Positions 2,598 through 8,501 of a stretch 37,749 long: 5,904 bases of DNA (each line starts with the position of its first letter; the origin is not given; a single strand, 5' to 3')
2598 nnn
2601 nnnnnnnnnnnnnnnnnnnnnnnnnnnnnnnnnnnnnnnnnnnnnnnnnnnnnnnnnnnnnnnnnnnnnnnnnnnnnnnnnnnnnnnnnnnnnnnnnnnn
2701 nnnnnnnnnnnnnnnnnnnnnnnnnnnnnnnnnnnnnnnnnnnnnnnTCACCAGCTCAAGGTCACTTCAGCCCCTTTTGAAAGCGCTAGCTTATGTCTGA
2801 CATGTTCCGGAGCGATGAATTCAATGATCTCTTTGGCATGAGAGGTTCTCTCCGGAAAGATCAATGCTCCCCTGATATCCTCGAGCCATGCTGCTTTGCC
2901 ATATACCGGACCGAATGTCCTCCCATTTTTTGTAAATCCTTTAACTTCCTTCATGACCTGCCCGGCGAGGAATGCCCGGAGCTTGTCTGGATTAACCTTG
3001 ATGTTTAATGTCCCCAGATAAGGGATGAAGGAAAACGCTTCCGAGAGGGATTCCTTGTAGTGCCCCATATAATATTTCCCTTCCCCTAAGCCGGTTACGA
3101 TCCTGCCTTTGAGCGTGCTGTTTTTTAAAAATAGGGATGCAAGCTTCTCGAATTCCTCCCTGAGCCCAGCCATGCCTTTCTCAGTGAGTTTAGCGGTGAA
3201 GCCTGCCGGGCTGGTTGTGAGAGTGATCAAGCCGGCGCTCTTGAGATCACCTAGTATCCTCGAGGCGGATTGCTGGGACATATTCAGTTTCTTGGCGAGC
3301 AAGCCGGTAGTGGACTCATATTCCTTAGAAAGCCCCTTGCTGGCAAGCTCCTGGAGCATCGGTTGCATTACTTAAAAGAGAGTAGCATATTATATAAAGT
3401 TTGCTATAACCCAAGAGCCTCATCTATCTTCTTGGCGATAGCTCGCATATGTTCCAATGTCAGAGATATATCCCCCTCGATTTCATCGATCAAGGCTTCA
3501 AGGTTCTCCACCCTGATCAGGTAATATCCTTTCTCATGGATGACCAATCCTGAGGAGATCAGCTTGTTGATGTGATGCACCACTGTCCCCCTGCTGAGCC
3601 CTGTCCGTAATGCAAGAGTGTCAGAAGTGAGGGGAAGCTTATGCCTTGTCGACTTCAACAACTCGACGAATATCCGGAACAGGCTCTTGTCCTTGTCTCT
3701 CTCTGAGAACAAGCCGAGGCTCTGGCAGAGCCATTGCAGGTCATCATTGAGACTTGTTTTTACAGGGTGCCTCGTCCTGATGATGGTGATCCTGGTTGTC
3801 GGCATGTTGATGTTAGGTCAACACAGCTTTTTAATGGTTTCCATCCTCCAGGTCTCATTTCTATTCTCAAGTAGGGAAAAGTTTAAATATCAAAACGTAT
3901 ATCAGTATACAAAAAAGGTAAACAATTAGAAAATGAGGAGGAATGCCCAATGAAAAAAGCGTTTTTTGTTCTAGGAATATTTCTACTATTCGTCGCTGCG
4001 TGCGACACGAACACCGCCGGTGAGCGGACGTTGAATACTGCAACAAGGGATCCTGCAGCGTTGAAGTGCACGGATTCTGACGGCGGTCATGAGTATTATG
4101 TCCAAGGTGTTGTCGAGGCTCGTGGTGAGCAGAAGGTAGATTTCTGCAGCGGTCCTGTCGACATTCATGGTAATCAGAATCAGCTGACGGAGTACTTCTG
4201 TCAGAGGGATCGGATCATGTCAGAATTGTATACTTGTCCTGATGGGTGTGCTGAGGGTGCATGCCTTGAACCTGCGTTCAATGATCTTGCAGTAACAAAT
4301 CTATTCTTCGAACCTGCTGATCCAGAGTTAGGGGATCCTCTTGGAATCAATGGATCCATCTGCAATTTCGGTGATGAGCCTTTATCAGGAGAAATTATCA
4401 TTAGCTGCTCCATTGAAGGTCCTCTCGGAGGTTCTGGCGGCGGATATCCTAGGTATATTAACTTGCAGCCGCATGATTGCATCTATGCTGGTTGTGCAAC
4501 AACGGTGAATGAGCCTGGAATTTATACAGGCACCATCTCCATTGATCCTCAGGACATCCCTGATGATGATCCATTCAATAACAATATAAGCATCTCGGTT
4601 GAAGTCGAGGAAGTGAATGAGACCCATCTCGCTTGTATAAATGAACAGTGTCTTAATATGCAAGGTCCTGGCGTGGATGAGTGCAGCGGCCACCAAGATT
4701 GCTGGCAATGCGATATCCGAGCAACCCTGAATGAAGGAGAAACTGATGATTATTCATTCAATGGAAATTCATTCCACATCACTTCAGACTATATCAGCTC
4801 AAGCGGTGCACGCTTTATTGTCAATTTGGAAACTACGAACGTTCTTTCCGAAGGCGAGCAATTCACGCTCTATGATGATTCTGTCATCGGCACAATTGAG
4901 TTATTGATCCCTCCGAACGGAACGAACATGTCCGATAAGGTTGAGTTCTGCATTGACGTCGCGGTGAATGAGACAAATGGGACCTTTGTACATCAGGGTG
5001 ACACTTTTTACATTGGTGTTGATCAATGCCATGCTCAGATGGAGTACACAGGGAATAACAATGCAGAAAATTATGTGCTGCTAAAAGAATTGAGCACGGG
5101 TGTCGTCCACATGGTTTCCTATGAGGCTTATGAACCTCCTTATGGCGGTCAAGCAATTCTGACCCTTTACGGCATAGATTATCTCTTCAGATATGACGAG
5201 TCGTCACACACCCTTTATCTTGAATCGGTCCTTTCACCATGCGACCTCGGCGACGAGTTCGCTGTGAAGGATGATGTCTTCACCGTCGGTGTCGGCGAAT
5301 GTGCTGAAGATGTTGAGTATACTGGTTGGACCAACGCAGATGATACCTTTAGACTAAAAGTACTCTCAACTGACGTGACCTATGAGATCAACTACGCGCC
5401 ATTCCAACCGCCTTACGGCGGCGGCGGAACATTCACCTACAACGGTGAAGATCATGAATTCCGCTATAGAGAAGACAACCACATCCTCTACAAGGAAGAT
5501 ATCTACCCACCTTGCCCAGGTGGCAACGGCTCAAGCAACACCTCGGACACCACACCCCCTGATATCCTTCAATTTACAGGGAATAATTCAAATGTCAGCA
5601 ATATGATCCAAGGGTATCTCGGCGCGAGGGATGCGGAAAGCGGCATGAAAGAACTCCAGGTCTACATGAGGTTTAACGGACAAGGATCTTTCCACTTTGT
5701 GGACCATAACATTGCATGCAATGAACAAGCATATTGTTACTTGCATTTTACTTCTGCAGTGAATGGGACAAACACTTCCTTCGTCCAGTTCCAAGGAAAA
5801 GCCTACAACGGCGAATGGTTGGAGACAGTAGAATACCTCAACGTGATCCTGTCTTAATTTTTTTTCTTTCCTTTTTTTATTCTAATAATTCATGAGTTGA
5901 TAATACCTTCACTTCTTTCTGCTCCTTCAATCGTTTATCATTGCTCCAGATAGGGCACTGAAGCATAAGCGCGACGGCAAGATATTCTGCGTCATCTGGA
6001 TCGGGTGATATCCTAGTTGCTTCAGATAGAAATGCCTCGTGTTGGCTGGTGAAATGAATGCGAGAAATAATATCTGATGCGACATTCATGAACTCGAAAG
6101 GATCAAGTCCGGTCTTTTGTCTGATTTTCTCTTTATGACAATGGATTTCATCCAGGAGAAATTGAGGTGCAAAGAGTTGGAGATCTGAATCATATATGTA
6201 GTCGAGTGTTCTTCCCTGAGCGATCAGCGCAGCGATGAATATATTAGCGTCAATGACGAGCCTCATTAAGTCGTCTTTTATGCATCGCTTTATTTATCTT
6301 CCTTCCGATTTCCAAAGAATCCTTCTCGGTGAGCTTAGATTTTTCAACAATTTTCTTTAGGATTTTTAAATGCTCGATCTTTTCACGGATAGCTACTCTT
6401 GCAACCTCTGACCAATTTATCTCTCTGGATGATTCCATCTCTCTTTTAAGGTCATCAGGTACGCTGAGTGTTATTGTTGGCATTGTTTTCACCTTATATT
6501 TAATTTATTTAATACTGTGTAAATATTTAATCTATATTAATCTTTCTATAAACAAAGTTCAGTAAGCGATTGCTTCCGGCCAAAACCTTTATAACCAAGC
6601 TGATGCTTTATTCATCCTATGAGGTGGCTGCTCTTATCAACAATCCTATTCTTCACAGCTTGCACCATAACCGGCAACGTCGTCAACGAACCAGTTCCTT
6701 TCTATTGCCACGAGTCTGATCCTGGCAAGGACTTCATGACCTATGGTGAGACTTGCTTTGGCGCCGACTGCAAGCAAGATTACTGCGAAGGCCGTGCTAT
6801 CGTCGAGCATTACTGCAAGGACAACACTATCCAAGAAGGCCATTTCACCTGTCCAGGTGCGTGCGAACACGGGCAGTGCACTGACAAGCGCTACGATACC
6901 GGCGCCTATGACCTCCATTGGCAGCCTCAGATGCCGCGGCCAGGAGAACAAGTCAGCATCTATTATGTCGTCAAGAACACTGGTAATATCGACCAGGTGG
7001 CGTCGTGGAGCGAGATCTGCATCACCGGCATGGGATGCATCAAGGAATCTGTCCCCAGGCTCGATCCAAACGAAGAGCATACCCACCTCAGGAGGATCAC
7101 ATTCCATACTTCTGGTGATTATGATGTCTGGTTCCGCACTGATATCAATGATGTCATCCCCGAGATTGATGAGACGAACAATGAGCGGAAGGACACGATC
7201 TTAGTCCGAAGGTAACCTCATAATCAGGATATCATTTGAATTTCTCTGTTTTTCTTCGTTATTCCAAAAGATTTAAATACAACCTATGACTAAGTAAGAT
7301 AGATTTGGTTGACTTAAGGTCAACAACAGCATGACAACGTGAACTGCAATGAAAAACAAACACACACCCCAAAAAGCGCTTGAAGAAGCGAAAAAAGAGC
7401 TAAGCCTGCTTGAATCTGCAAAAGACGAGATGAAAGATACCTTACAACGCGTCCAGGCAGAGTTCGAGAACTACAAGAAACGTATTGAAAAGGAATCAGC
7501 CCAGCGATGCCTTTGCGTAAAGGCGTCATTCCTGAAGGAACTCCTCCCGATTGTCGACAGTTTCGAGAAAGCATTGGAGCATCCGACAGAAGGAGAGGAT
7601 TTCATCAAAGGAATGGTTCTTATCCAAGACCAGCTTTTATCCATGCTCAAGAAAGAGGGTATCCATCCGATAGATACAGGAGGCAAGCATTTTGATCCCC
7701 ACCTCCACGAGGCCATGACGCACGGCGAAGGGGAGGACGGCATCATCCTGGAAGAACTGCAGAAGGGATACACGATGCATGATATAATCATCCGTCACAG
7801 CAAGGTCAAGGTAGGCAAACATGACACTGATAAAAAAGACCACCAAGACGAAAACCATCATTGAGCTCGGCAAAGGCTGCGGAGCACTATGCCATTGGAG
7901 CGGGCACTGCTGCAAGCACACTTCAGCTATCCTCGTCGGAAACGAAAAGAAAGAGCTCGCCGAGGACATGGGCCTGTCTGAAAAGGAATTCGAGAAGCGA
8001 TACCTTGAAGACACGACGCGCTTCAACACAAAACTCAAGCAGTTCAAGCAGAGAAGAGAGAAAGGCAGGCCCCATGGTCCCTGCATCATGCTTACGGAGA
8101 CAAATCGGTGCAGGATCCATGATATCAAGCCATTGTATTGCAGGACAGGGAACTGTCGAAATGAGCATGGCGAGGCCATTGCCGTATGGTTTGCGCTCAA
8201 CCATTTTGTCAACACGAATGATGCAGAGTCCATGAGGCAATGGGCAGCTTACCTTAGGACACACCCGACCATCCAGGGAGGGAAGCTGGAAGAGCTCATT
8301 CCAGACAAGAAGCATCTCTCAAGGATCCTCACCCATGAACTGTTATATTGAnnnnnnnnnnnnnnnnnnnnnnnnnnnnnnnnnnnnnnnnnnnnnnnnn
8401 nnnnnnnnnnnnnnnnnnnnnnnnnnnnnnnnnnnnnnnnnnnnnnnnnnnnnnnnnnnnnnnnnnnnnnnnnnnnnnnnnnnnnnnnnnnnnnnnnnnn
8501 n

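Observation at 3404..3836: Small wHTH gene whose initiation region is covered by the same palindrome found in the grpE-dnaK-dnaJ leader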

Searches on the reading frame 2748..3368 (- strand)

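Call 6: search_protein_families(library=pfam, proteins=[window:2748-3368:-], max_evalue=0.01)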
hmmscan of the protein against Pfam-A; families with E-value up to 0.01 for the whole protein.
window:2748-3368:- (206 aa): 4 families
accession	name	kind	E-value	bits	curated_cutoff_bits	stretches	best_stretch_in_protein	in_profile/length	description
PF01982.22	CTP-dep_RFKase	-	7.4e-30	103.8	25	1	90-204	1-119/121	Domain of unknown function DUF120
PF12802.13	MarR_2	-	3.3e-06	27.6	27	1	19-55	21-57/61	MarR family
PF13545.12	HTH_Crp_2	-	0.00017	21.9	27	1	20-49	24-53/70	Crp-like helix-turn-helix domain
PF13412.12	HTH_24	-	0.003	17.5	21.9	1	20-49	19-48/48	Winged helix-turn-helix DNA-binding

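Call 7: search_protein_families(library=ncbifam, proteins=[window:2748-3368:-], max_evalue=0.01)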
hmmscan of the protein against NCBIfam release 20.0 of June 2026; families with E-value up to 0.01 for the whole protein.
window:2748-3368:- (206 aa): 3 families
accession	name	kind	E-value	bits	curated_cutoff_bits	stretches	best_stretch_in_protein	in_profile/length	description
NF010762.0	PRK14165.1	equivalog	3.1e-44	151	279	1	15-204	19-215/224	winged helix-turn-helix domain-containing protein/riboflavin kinase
NF040694.1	ribK_Meth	equivalog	4.7e-25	88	168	1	85-204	2-125/127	CTP-dependent riboflavin kinase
NF033788.1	HTH_metalloreg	subfamily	0.0021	17.8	55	1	13-49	20-56/77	metalloregulator ArsR/SmtB family transcription factor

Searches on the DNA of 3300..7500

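Call 57: search_rna_families(source=window, start=3300, end=7500, threshold=evalue, max_evalue=1)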
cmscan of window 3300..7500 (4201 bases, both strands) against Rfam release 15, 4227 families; matches with E-value up to 1: 0.
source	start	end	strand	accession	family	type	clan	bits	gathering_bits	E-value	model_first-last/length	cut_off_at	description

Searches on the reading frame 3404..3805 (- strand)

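Call 6: search_protein_families(library=pfam, proteins=[window:3404-3805:-], max_evalue=0.01)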
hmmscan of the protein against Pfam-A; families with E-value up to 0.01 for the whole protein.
window:3404-3805:- (133 aa): 8 families
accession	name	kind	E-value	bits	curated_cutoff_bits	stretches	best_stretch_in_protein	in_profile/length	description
PF13545.12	HTH_Crp_2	-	1.2e-06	28.8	27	1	53-106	17-68/70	Crp-like helix-turn-helix domain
PF12840.13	HTH_20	-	2.6e-05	24.5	27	1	48-89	12-49/51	Helix-turn-helix domain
PF08279.18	HTH_11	-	3.1e-05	24.2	25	1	54-90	11-47/55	HTH domain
PF12802.13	MarR_2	-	0.0001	22.8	27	1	58-91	20-53/61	MarR family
PF13412.12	HTH_24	-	0.0001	22.3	21.9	1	60-88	19-47/48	Winged helix-turn-helix DNA-binding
PF13730.12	HTH_36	-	0.00073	19.7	25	1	62-88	29-55/55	Helix-turn-helix domain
PF01022.26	HTH_5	-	0.001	19.3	22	1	59-88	16-45/47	Bacterial regulatory protein, arsR family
PF09339.16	HTH_IclR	-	0.0042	17.3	22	1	56-88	16-48/52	IclR helix-turn-helix domain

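Call 7: search_protein_families(library=ncbifam, proteins=[window:3404-3805:-], max_evalue=0.01)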
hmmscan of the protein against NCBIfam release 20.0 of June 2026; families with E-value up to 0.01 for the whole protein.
window:3404-3805:- (133 aa): 4 families
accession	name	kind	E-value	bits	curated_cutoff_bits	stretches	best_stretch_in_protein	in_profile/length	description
NF041413.1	ArsR_Rv2640c_fam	equivalog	6.4e-05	23.3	155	1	45-108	47-112/118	Rv2640c family ArsR-like transcriptional regulator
NF053606.1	Sta1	subfamily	0.00012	22.1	80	1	44-93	24-69/100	Sta1 family transcriptional regulator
NF040939.2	trans_reg_lrs14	equivalog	0.00013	22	90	1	44-93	25-71/103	Lrs14 family HTH-type transcriptional regulator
NF046008.1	ICE_MAGa4850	equivalog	0.0048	17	55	1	37-94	41-98/233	MAGa4850 family ICE element protein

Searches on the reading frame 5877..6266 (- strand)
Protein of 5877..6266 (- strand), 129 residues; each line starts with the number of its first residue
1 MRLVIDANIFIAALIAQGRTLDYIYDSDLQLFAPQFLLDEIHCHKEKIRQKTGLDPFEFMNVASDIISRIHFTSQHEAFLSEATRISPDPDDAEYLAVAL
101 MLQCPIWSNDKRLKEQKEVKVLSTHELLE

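Call 6: search_protein_families(library=pfam, proteins=[window:5877-6266:-], max_evalue=0.01)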
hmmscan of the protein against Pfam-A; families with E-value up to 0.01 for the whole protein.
window:5877-6266:- (129 aa): 2 families
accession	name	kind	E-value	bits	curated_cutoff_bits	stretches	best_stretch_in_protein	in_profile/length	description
PF10130.15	PIN_2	-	5.9e-23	82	22.4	1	4-113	1-115/133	PIN domain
PF13470.12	PIN_3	-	6.7e-07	30.6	27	1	2-104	1-106/115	PIN domain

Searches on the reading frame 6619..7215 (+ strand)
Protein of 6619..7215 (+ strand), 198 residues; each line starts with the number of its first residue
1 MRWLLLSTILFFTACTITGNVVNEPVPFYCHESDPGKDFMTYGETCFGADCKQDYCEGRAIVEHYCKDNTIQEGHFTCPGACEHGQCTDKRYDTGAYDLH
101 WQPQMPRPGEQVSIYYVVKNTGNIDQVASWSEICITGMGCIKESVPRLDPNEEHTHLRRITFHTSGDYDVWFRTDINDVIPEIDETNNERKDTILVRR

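Call 6: search_protein_families(library=pfam, proteins=[window:6619-7215:+], max_evalue=0.01)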
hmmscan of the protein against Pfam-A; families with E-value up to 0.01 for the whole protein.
window:6619-7215:+ (198 aa): 1 family
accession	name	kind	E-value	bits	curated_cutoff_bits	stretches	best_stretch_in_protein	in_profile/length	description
PF07705.17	CARDB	-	3.5e-11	43.6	22.7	1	100-190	9-99/101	CARDB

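Call 7: search_protein_families(library=ncbifam, proteins=[window:6619-7215:+], max_evalue=0.01)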
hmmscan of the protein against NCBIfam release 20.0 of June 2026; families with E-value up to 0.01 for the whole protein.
window:6619-7215:+ (198 aa): 0 families

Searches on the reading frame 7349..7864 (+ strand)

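Call 6: search_protein_families(library=pfam, proteins=[window:7349-7864:+], max_evalue=0.01)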
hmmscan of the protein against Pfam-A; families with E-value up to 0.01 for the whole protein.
window:7349-7864:+ (171 aa): 2 families
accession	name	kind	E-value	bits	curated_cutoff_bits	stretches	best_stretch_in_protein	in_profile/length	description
PF01025.24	GrpE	-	1.8e-41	142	25.8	1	5-157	7-165/165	GrpE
PF13094.11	CENP-Q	-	0.0015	19.1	28.5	1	8-70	35-95/162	CENP-Q, a CENPA-CAD centromere complex subunit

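Call 7: search_protein_families(library=ncbifam, proteins=[window:7349-7864:+], max_evalue=0.01)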
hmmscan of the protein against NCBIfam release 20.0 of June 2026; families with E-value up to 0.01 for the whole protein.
window:7349-7864:+ (171 aa): 26 families (the best 25 are shown)
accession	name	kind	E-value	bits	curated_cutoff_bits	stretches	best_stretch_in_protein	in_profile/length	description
NF010738.0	PRK14140.1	equivalog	1.1e-38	132.9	137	1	5-156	33-190/191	nucleotide exchange factor GrpE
NF010741.0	PRK14143.1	equivalog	1.5e-34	119.6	184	1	3-168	65-237/258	nucleotide exchange factor GrpE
NF010743.0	PRK14145.1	equivalog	5.9e-30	104.7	186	1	4-157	44-200/200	nucleotide exchange factor GrpE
NF010757.0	PRK14160.1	equivalog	6.2e-28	97.6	184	1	8-156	60-210/211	nucleotide exchange factor GrpE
NF010746.0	PRK14148.1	equivalog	7.5e-27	94.4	212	1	9-157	40-194/195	nucleotide exchange factor GrpE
NF010750.0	PRK14153.1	equivalog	8.9e-27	93.9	194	1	11-162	35-192/194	nucleotide exchange factor GrpE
NF010756.0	PRK14159.1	equivalog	2.2e-26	92.9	171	1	13-157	27-176/176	nucleotide exchange factor GrpE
NF010747.0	PRK14149.1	equivalog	9.5e-26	90.5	176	1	5-159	29-191/191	nucleotide exchange factor GrpE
NF010737.0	PRK14139.1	equivalog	3.3e-24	85.8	164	1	5-157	31-186/188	nucleotide exchange factor GrpE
NF010761.0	PRK14164.1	equivalog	1.2e-23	84.2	167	1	13-156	74-215/220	nucleotide exchange factor GrpE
NF010755.0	PRK14158.1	equivalog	1.6e-23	83.2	200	1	16-158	47-195/198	nucleotide exchange factor GrpE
NF010759.0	PRK14162.1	equivalog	2.5e-23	82.8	176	1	4-155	34-192/194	nucleotide exchange factor GrpE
NF010748.0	PRK14150.1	equivalog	1.9e-21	76.5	152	1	9-157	41-196/198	nucleotide exchange factor GrpE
NF010749.0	PRK14151.1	equivalog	2e-19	69.9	231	1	6-168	17-186/188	nucleotide exchange factor GrpE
NF010740.0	PRK14142.1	equivalog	5.1e-19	68.7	233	1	25-160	55-189/235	nucleotide exchange factor GrpE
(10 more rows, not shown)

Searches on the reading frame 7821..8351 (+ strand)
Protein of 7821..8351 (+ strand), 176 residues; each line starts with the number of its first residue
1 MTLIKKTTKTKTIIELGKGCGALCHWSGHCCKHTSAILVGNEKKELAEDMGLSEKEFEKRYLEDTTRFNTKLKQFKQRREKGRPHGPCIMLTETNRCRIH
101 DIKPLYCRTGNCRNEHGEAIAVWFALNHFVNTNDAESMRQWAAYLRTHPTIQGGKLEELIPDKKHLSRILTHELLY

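Call 6: search_protein_families(library=pfam, proteins=[window:7821-8351:+], max_evalue=0.01)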
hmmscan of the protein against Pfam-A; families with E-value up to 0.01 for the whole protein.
window:7821-8351:+ (176 aa): 1 family
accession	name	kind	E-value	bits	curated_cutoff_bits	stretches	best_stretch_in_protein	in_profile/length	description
PF03692.20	CxxCxxCC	-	2.8e-06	28.4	23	1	24-112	2-71/85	Putative zinc- or iron-chelating domain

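Call 7: search_protein_families(library=ncbifam, proteins=[window:7821-8351:+], max_evalue=0.01)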
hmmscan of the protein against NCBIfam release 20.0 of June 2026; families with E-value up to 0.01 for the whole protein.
window:7821-8351:+ (176 aa): 0 families
